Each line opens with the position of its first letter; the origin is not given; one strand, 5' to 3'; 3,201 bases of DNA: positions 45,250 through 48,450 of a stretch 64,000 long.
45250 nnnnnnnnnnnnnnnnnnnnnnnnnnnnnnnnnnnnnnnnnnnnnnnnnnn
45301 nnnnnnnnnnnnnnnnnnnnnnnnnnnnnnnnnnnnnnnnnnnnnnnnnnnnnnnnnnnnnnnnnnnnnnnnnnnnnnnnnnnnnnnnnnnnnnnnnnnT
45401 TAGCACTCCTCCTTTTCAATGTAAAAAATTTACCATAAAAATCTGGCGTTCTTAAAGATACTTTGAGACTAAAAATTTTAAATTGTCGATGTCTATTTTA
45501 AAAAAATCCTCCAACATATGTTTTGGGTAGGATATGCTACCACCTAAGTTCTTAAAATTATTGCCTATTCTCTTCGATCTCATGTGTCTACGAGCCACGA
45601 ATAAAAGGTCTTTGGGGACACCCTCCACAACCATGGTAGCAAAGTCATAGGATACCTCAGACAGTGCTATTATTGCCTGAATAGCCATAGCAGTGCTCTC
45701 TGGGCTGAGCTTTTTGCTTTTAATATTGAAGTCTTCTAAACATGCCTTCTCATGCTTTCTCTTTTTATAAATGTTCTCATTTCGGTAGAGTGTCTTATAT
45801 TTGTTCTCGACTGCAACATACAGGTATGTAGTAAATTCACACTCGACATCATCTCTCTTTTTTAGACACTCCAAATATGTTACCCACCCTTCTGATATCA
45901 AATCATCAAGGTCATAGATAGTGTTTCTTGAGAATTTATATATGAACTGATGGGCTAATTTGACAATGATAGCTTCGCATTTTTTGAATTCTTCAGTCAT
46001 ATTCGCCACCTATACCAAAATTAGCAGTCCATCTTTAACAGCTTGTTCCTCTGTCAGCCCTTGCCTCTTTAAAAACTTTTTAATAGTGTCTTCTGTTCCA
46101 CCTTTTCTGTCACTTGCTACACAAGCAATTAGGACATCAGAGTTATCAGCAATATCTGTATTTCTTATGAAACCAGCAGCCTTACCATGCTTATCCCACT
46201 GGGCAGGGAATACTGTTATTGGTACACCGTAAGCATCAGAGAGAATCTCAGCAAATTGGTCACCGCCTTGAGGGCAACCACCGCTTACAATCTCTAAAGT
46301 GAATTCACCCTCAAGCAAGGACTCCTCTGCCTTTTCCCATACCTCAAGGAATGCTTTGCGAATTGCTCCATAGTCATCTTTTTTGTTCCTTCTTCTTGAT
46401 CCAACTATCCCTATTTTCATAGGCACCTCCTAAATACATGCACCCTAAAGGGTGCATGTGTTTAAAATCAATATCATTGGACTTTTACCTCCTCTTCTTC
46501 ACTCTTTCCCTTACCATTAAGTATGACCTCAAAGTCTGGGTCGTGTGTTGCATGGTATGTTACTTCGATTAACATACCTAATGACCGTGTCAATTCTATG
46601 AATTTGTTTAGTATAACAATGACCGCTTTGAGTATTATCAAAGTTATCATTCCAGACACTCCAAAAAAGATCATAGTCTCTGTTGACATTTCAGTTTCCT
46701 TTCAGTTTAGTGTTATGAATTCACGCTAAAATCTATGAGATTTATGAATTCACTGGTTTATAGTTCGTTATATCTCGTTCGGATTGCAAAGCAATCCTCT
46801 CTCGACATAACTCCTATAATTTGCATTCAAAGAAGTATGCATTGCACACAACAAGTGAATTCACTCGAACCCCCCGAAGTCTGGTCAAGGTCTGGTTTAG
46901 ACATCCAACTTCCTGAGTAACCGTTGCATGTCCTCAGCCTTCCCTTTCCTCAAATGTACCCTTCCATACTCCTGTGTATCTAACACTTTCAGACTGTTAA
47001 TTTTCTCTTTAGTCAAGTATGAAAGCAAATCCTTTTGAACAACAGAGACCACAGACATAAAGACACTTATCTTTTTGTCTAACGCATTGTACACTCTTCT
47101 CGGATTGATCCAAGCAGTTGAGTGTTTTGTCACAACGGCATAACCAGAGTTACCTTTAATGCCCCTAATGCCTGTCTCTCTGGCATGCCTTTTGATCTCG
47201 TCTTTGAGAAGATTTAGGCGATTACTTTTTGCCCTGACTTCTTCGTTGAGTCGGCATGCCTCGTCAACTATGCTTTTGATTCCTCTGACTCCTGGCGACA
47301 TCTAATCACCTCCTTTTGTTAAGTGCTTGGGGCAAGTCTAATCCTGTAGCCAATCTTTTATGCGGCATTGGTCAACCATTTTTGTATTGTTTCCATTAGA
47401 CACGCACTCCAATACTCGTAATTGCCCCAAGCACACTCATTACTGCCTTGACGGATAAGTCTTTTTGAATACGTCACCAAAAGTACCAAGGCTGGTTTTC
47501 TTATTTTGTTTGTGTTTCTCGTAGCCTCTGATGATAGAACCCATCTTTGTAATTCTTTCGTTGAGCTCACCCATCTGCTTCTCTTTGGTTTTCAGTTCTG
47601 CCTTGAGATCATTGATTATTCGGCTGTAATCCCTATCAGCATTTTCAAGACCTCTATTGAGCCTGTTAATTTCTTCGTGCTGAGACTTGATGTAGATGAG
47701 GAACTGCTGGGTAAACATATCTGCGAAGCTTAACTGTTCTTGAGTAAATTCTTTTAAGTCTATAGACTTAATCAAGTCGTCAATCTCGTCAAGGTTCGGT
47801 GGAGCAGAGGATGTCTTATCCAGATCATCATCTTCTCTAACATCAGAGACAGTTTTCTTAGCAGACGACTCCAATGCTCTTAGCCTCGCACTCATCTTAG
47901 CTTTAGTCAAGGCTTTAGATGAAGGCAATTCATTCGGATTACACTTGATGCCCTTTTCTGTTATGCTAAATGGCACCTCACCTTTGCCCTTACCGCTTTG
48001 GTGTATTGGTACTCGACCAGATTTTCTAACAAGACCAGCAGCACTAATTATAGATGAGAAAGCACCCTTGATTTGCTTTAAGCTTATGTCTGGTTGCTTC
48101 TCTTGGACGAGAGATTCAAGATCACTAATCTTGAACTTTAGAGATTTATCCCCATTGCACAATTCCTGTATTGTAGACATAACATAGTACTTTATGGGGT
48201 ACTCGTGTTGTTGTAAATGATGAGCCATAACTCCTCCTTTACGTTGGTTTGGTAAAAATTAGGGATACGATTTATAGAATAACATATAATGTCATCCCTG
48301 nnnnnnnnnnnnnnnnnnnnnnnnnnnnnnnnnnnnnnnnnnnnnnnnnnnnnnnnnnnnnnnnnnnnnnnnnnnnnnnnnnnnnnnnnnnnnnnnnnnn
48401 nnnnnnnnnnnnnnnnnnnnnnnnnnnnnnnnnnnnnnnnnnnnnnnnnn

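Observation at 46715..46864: Three copies of a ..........-type palindrome and a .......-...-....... palindrome upstream of a small membrane-protein gene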

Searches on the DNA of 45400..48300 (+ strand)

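Call 6: search_dna_similar(query=window:45400-48300:+, collection=phages, mode=distant, max_rows=20)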
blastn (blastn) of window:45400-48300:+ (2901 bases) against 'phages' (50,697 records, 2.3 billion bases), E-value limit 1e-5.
Records with a match: 2; places in all: 2; records where one place covers at least 80% of the query: 0.
Best place of each record, by identity: 80-90% 2.
By first word of the organism name: Salmonella 2.
By host as written in the record: Salmonella sp. 1; Salmonella enterica subsp. enterica serovar Enteritidis 1.
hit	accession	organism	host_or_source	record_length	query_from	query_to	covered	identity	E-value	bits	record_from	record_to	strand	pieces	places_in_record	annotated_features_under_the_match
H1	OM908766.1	Salmonella phage S5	Salmonella sp.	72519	747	811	2%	81.5%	3e-7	64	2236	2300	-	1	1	none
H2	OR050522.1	Salmonella phage SP154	Salmonella enterica subsp. enterica ...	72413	747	811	2%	81.5%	3e-7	64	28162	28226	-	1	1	hypothetical protein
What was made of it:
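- Tried and rejected: A 65-bp DNA hit to N4-like Salmonella phages (call 6) and the 7-bp/3-nt hairpin suggested this.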

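Call 45: search_rna_families(source=window, start=46400, end=47000, threshold=evalue, max_evalue=5)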
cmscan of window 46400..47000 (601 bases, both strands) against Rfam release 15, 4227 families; matches with E-value up to 5: 3.
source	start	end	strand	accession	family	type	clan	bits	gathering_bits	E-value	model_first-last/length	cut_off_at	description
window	46400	46462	+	RF02379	csRNA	Gene; sRNA;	-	21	57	3.1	28-93/93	5'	Cia-dependent small RNA csRNA1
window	46587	46682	-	RF02787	snoTBR4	Gene; snRNA; snoRNA; CD-box;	-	16.5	83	3.8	1-99/99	no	Small nucleolar RNA TBR4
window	46457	46524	-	RF01691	Bacillus-plasmid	Gene; sRNA;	-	14.7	31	2.8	1-61/61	no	Bacillus-plasmid RNA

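Call 97: search_rna_families(sources=[L024, L021, L007, L002, L006], threshold=gathering)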
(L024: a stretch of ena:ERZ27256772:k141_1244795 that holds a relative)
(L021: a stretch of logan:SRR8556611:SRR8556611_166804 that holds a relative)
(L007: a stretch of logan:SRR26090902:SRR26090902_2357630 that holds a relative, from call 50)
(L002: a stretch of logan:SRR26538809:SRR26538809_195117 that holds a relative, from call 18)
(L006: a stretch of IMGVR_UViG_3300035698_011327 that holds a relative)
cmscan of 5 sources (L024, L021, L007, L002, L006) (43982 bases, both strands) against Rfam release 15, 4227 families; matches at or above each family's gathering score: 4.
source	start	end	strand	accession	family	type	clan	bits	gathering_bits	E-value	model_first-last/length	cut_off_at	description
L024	4678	4745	+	RF02276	Hammerhead_II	Gene; ribozyme;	CL00010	56.4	37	3.8e-09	1-66/66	no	Hammerhead ribozyme (type II)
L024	2044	2111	+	RF02276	Hammerhead_II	Gene; ribozyme;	CL00010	51.5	37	7.7e-08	1-66/66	no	Hammerhead ribozyme (type II)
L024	1354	1421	+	RF02276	Hammerhead_II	Gene; ribozyme;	CL00010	50.9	37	1.1e-07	1-66/66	no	Hammerhead ribozyme (type II)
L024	550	617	+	RF02276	Hammerhead_II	Gene; ribozyme;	CL00010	44.5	37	5.1e-06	1-66/66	no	Hammerhead ribozyme (type II)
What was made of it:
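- On Known RNA families (Rfam 15), including hammerhead: L024 does have four RF02276 copies (call 97).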

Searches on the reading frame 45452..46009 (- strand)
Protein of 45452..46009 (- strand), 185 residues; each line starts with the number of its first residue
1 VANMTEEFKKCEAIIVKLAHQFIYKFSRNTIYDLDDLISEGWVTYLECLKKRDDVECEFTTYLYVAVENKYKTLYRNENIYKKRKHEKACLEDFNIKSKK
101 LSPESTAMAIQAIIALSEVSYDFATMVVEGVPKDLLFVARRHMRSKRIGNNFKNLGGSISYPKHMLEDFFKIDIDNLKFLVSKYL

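Call 9: search_protein_families(library=pfam, max_evalue=0.01, proteins=[window:45452-46009:-])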
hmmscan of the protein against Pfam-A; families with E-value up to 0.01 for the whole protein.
window:45452-46009:- (185 aa): 1 family
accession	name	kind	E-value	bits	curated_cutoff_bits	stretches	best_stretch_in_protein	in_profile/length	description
PF04542.20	Sigma70_r2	-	2.9e-07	30.6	24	1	18-78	8-68/71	Sigma-70 region 2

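Call 10: search_protein_families(library=phrogs, max_evalue=0.001, proteins=[window:45452-46009:-])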
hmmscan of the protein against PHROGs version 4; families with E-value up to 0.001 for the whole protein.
window:45452-46009:- (185 aa): 1 family
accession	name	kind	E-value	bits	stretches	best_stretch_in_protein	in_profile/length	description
phrog_351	-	transcription regulation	6.7e-07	29.3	1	3-79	504-580/928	RNA polymerase sigma factor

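Call 15: find_related_loci(query=window:45452-46009:-, collection=viral_contigs, flank=5000)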
Query window:45452-46009:- (185 aa) in viral_contigs; peptide patterns used: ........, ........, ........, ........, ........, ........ (x = any residue, [..] = any of these).
7 stretches matched a pattern, but none encodes a relative of the query by tblastn (E <= 1e-3).

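Call 81: find_related_loci(query=A10, collection=viral_contigs, flank=6000)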
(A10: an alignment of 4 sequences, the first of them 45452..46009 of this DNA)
Query A10 (185 aa) in viral_contigs; peptide patterns used: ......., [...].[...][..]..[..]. (x = any residue, [..] = any of these).
90 stretches matched a pattern; 1 encode a relative of the query (tblastn E <= 1e-3); 1 distinct loci.
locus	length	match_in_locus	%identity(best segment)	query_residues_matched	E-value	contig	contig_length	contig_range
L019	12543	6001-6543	40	6-185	3e-37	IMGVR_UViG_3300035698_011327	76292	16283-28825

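Call 84: search_protein_families(library=ncbifam, max_evalue=0.01, proteins=[window:45452-46009:-])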
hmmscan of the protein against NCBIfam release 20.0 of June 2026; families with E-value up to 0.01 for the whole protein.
window:45452-46009:- (185 aa): 1 family
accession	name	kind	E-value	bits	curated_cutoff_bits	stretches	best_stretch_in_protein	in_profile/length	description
TIGR02937.1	sigma70-ECF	superfamily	7e-08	32.3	42.9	1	16-112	11-107/165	sigma-70 family RNA polymerase sigma factor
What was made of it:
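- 45452..46009 (-): Phage sigma factor (185 aa). It matches Sigma70_r2 above the Pfam cut-off; the ECF-type superfamily model TIGR02937 scores below its cut-off. calls 9, 10, 84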

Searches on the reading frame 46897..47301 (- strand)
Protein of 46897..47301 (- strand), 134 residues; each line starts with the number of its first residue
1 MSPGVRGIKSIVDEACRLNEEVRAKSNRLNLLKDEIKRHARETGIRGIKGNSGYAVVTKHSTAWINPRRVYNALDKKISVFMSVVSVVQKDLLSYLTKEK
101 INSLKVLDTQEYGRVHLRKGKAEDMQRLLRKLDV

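Call 9: search_protein_families(library=pfam, max_evalue=0.01, proteins=[window:46897-47301:-])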
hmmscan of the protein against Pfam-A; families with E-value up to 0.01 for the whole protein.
window:46897-47301:- (134 aa): 1 family
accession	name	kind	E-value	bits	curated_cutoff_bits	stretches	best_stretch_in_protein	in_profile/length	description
PF05565.16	Sipho_Gp157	-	0.0078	16.7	28.6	0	8-68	56-110/162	Siphovirus Gp157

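Call 10: search_protein_families(library=phrogs, max_evalue=0.001, proteins=[window:46897-47301:-])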
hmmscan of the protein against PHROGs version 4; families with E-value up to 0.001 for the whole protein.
window:46897-47301:- (134 aa): 0 families

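Call 14: find_related_loci(query=window:46897-47301:-, collection=viral_contigs, flank=5000)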
Query window:46897-47301:- (134 aa) in viral_contigs; peptide patterns used: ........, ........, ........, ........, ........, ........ (x = any residue, [..] = any of these).
23 stretches matched a pattern, but none encodes a relative of the query by tblastn (E <= 1e-3).
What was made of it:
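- Tried and rejected: Single-protein searches of viral contigs for the 134-aa and sigma proteins found no relatives (calls 14, 15).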

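Call 16: find_encoding_contigs(protein=window:46897-47301:-, flank=3000, max_places=6)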
Protein window:46897-47301:- (134 aa): 1 contig read that carries it; 1 place shown.
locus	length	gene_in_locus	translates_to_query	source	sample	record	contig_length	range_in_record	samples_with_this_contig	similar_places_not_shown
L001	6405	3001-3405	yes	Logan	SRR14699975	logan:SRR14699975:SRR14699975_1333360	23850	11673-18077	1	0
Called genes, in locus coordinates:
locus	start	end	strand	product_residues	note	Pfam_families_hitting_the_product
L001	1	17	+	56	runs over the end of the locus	-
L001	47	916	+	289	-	PF11348:DUF3150 (weak)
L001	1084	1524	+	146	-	-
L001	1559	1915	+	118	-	-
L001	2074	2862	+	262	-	-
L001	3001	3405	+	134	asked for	-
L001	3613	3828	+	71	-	-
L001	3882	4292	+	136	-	-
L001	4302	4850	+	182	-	PF04542:Sigma70_r2 (weak)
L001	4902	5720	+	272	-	-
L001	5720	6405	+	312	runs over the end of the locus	-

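Call 17: find_homologous_proteins(query=window:46897-47301:-, max_evalue=0.001)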
Query window:46897-47301:- (134 aa): 3 proteins with E <= 0.001 among 19 candidates.
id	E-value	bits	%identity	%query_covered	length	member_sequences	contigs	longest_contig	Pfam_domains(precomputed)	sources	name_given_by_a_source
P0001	1.5e-79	282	100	100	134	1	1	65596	-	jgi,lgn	-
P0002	6.1e-43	164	64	100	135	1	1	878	-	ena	-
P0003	1.6e-40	156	61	100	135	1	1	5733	-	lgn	-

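Call 18: find_encoding_contigs(protein=P0003, flank=6000)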
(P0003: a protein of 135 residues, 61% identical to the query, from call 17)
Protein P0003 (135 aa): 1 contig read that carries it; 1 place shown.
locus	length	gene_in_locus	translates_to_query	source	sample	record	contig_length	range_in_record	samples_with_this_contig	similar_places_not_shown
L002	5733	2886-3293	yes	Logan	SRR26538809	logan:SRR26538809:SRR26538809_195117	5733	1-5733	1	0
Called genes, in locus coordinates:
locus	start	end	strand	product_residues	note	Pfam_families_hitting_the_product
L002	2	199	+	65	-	?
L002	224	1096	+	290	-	PF11348:DUF3150 (weak)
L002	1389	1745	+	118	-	-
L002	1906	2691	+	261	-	-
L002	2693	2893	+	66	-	-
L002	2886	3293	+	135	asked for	-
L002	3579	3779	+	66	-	-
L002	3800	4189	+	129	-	PF10686:YAcAr (weak)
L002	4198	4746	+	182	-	PF04542:Sigma70_r2 (weak)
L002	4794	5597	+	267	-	-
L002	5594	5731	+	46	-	?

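Call 19: find_encoding_contigs(protein=P0002, flank=6000)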
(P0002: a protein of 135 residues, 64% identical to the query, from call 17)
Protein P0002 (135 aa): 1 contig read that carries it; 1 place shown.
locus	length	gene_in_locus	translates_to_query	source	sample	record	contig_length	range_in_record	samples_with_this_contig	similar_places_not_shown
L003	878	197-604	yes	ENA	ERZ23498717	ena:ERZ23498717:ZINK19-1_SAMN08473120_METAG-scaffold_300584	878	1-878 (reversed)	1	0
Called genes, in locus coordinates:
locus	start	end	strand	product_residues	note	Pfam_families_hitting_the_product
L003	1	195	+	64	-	?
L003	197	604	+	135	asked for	-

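Call 49: find_homologous_proteins(query=A4, max_evalue=0.01)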
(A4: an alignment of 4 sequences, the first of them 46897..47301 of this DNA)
Query A4 (4 sequences) (134 aa, profile of the alignment): 6 proteins with E <= 0.01 among 1716 candidates.
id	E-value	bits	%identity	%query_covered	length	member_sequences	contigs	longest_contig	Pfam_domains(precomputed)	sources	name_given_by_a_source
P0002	4.9e-65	236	64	100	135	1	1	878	-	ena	-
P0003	6.6e-65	235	61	100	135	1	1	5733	-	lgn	-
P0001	1.5e-61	224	100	100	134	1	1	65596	-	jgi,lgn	-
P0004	1.8e-56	208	30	84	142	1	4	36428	-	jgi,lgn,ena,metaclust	metaclust:\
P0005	2.5e-54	201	61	100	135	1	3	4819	-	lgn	-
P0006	1.4e-25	108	43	84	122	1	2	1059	-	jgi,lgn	-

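Call 50: find_encoding_contigs(protein=P0005, flank=5000)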
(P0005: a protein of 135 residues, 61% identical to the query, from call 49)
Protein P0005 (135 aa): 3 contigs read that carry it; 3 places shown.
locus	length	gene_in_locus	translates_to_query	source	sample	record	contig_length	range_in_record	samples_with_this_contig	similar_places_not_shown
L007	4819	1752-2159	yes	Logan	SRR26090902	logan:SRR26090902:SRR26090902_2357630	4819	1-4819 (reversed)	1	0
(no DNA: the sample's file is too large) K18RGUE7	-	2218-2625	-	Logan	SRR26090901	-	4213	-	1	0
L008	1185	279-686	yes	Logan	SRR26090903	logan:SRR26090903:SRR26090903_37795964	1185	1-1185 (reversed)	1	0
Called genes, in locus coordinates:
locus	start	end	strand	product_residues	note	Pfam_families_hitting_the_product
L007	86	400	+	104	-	-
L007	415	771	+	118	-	-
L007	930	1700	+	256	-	-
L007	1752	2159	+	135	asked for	-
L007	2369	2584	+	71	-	-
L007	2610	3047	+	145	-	-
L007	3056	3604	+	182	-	PF04542:Sigma70_r2 (weak)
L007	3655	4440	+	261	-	-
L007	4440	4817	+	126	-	?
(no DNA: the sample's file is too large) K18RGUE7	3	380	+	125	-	?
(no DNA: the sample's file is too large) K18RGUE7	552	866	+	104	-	-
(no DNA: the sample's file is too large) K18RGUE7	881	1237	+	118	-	-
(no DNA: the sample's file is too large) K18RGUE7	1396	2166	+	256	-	-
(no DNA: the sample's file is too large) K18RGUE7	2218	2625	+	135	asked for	-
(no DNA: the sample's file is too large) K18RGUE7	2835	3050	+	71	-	-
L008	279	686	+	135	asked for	-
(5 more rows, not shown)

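Call 51: find_encoding_contigs(protein=P0006, flank=5000)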
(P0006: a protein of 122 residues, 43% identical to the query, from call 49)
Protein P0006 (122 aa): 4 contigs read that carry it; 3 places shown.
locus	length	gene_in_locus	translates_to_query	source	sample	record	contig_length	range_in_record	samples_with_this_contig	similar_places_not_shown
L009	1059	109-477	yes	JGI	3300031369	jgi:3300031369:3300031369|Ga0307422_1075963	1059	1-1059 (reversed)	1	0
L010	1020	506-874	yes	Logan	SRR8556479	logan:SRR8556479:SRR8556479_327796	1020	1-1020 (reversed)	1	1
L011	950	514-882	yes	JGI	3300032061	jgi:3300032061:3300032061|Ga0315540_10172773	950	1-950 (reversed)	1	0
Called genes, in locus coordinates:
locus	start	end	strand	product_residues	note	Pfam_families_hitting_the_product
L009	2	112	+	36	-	?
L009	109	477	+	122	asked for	-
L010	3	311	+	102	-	?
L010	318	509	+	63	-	-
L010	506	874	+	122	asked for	-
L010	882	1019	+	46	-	?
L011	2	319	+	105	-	?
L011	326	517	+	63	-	-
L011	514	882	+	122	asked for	-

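Call 52: find_encoding_contigs(protein=P0004, flank=4000)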
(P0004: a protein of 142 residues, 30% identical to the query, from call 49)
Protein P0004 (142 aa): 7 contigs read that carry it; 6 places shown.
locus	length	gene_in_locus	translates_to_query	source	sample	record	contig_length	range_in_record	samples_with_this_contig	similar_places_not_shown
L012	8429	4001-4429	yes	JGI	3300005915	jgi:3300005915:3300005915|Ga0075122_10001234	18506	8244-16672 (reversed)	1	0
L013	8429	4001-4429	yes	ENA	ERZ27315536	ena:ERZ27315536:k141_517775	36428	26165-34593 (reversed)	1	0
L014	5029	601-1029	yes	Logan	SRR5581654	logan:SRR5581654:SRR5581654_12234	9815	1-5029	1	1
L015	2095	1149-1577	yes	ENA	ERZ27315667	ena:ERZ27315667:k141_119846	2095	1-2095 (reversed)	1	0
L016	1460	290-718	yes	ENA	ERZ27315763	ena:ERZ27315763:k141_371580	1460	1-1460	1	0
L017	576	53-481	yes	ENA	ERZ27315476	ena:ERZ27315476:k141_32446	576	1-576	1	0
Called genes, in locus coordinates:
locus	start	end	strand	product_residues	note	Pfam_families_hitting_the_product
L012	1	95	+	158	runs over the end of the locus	PF07460:NUMOD3 (weak)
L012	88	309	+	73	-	-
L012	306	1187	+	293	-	-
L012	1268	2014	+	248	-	-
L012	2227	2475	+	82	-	-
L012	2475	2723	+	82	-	-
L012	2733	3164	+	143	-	-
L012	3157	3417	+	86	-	-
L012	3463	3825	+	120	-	-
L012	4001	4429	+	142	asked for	-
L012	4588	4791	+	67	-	-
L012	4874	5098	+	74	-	-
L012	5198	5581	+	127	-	-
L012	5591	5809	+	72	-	-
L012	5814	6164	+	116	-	-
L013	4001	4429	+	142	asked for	-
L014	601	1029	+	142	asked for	-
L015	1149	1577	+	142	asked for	-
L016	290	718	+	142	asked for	-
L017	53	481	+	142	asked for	-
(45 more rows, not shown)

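Call 83: search_protein_families(library=pfam, max_evalue=0.1, proteins=[L002:1906-2691:+, L002:2693-2893:+])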
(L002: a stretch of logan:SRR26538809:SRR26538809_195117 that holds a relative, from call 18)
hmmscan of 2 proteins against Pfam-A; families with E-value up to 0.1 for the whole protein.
L002:1906-2691:+ (261 aa): 1 family
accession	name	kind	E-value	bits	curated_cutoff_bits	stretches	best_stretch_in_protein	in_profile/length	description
PF17917.7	RT_RNaseH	-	0.07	13.7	24.8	0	153-202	45-91/105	RNase H-like domain found in reverse transcriptase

L002:2693-2893:+ (66 aa): 0 families

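Call 84: search_protein_families(library=ncbifam, max_evalue=0.01, proteins=[window:46897-47301:-, L002:1906-2691:+])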
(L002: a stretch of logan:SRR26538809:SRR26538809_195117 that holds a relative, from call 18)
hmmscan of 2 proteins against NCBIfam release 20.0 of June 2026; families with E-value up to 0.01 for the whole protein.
window:46897-47301:- (134 aa): 0 families

L002:1906-2691:+ (261 aa): 0 families

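Call 113: search_solved_structures(query=A4, max_evalue=10)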
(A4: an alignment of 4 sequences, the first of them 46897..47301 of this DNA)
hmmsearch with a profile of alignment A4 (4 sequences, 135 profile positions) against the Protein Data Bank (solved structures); distinct sequences matched with E-value up to 10: 3.
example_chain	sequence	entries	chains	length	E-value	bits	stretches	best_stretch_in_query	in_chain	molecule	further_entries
2o98_P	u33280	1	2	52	0.47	13.9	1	27-55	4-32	Plasma membrane H+ ATPase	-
5icj_A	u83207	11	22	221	1.5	12.2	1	36-93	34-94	Probable transcriptional regulatory protein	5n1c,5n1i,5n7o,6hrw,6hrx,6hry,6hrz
5wm9_A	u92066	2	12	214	1.5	12.2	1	36-93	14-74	Rv0078 | TetR family transcriptional regulator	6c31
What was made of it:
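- On Lambda-type tripartite operator / repressor switch: The 134-aa protein has no HTH or other DNA-binding match in Pfam, PHROGs, NCBIfam or PDB sequences (calls 9, 10, 84, 113).
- The 134-aa family shows no HTH or other DNA-binding match in Pfam, PHROGs, NCBIfam or PDB sequences (calls 9, 10, 84, 113).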
